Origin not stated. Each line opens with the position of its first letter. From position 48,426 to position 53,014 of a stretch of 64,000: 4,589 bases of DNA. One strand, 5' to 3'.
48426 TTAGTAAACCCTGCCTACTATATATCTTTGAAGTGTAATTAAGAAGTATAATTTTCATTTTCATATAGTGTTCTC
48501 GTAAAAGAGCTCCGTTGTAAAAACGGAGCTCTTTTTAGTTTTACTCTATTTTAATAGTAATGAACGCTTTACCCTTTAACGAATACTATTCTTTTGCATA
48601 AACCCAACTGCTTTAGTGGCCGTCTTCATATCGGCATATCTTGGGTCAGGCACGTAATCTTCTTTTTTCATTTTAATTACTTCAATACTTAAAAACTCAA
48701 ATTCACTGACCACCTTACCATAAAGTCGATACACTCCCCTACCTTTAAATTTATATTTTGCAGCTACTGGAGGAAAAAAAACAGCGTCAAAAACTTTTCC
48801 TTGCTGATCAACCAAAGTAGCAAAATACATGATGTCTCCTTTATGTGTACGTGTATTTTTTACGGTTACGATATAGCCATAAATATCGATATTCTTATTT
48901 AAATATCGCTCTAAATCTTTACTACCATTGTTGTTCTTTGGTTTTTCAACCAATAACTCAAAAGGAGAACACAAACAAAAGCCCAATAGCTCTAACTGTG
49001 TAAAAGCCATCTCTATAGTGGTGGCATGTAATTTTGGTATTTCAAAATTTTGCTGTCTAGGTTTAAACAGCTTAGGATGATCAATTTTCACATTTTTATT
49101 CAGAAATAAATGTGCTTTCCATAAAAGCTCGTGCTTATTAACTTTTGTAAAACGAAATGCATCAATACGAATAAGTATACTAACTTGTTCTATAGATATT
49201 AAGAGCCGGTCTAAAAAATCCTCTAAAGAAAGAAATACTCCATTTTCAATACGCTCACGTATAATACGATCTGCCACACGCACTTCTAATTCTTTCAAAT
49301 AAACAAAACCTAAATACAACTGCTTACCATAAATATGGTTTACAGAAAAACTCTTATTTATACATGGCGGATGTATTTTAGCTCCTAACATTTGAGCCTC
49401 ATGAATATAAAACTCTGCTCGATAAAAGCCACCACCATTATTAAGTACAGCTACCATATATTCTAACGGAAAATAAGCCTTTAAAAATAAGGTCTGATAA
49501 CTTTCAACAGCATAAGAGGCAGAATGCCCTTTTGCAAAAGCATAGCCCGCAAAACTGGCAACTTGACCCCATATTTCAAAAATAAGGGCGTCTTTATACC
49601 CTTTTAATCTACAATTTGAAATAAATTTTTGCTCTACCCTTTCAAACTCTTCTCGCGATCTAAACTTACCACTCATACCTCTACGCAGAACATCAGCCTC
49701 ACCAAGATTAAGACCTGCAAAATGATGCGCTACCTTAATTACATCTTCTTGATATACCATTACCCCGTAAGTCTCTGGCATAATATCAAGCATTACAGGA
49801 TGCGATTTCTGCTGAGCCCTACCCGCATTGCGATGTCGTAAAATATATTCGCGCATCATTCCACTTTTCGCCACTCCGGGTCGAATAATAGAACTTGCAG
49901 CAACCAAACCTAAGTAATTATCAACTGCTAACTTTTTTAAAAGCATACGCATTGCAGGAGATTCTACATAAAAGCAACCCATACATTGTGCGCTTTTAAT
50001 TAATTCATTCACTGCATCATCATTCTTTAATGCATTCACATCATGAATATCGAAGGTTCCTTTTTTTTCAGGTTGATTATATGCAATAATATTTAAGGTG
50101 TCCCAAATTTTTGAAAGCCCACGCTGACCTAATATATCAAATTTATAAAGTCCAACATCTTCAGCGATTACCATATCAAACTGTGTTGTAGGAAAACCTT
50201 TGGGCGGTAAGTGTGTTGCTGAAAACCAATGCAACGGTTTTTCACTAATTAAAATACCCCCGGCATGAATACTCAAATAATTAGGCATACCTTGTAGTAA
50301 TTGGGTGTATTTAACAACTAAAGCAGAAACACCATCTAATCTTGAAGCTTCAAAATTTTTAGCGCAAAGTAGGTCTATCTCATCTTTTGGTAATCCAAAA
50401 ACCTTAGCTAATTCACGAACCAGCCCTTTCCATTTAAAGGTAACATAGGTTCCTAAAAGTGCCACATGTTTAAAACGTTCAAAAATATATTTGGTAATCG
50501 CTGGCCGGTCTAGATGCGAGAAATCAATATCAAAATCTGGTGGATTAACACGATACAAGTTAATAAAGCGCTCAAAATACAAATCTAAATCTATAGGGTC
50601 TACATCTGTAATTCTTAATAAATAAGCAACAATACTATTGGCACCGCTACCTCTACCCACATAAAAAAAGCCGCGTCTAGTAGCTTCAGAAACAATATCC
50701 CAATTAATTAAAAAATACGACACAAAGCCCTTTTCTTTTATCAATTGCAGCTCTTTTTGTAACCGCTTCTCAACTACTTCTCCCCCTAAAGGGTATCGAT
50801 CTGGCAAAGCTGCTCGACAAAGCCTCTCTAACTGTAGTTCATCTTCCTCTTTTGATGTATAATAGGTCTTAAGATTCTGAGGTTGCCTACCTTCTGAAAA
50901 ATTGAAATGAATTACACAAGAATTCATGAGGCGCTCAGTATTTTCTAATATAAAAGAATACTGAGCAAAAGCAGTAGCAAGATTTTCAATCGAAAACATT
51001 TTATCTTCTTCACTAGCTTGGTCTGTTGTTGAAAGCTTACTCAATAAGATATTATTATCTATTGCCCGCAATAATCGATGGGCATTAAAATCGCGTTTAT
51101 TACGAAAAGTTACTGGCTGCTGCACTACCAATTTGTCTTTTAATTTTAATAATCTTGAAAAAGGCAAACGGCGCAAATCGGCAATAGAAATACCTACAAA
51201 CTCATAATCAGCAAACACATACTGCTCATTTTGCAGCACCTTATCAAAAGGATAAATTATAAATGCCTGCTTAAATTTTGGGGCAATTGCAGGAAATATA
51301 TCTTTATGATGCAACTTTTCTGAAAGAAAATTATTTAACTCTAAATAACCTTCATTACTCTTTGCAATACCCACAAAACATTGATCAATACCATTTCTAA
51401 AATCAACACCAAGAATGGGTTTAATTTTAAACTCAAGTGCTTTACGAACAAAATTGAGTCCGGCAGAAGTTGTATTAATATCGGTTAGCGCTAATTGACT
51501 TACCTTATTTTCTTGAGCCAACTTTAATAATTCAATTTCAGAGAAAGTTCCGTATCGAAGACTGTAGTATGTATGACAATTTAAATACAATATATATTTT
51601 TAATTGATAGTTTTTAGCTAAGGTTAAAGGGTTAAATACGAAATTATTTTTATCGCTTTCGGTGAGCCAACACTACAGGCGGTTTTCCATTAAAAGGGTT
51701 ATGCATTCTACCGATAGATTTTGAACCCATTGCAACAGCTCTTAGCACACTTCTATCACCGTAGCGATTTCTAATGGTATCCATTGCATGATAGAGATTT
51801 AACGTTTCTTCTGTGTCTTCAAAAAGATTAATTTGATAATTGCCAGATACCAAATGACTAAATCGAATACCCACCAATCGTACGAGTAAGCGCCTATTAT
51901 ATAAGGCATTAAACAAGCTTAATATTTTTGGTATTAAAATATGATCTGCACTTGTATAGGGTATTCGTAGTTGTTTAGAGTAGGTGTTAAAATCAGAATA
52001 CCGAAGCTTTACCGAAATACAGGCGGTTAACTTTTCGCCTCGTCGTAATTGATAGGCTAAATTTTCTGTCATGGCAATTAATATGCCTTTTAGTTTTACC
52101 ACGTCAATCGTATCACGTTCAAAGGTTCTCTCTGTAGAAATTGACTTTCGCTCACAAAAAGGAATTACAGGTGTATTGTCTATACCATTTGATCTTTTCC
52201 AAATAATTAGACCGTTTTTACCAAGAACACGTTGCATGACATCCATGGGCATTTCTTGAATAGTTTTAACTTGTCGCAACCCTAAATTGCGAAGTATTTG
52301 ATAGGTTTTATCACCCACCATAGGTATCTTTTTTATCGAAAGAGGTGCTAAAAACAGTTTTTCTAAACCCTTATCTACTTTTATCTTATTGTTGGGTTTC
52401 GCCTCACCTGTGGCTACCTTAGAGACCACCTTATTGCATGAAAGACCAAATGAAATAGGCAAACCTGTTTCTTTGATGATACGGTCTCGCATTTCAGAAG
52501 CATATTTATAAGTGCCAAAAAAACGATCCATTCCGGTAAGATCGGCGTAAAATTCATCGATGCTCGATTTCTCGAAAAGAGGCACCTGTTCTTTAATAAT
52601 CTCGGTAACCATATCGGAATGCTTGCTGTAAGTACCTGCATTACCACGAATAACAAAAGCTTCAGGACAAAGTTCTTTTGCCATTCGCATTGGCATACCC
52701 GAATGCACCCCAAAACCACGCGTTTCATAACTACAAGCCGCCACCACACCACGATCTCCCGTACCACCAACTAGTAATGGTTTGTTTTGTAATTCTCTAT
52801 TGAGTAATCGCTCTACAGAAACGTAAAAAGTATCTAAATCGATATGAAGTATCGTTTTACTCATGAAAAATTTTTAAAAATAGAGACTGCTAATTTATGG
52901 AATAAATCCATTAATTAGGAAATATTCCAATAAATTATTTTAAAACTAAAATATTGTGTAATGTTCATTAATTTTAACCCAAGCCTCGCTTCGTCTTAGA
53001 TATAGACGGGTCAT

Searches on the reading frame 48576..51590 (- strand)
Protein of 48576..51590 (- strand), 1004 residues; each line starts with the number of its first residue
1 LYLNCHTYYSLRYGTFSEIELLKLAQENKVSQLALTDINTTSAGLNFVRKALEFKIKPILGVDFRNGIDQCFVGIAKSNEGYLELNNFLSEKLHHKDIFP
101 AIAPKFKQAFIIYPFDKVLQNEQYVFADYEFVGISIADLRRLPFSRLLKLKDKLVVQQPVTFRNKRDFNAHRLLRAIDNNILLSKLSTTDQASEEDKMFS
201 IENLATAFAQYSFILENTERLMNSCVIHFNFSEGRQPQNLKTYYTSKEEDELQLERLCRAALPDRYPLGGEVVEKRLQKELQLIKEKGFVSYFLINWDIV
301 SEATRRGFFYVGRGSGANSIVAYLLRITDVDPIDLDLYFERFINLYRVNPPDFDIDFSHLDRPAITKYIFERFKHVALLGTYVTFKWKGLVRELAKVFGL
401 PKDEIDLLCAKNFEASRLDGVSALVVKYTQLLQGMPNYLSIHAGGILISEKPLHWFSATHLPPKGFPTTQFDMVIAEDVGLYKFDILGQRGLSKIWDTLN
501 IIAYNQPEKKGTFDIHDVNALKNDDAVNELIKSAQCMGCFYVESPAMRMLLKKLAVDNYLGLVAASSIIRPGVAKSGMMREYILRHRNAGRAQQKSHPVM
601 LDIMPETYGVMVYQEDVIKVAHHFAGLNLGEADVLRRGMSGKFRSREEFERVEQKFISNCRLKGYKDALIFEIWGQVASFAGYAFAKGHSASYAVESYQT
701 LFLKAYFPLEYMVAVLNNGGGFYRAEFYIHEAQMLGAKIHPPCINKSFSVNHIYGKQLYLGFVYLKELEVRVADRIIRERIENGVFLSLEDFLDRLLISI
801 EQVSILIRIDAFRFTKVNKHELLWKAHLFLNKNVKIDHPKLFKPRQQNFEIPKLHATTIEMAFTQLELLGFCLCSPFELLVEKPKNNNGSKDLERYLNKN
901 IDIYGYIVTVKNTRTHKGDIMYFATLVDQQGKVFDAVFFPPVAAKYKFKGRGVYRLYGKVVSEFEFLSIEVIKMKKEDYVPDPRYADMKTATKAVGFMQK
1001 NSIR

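Call 77: search_protein_families(library=pfam, proteins=[window:48576-51590:-], max_evalue=0.00001)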
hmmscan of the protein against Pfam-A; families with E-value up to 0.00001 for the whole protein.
window:48576-51590:- (1004 aa): 4 families
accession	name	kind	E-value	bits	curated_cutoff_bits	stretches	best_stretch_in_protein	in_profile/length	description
PF07733.18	DNA_pol3_alpha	-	1.8e-58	198.6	23.9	1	254-488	3-260/260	Bacterial DNA polymerase III alpha NTPase domain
PF17657.6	DNA_pol3_finger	-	1.5e-33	115.9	22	1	499-661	9-163/166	Bacterial DNA polymerase III alpha subunit finger domain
PF14579.12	HHH_6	-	2.1e-16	60.3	25.6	1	736-822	1-90/90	Helix-hairpin-helix motif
PF02811.25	PHP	-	2.6e-09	38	26.4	1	3-92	2-95/164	PHP domain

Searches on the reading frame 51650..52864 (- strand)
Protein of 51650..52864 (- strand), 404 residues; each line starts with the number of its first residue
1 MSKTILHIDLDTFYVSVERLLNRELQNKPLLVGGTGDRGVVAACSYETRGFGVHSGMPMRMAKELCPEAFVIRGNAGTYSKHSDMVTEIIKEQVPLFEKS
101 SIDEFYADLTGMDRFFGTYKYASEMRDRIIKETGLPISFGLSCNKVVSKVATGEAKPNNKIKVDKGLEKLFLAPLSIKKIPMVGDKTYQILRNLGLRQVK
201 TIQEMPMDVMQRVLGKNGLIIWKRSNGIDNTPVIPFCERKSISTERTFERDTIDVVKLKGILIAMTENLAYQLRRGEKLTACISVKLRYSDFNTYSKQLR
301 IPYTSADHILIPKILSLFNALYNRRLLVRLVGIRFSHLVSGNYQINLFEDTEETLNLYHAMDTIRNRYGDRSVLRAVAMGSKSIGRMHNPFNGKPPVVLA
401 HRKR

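Call 77: search_protein_families(library=pfam, proteins=[window:51650-52864:-], max_evalue=0.00001)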
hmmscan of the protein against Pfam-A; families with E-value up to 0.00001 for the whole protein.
window:51650-52864:- (404 aa): 2 families
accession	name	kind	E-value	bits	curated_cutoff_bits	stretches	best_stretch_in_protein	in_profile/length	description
PF00817.25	IMS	-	8.6e-44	149.5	23.2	1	8-152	1-147/148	impB/mucB/samB family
PF11799.13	IMS_C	-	1.5e-23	83.8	20.7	1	239-347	1-109/109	impB/mucB/samB family C-terminal domain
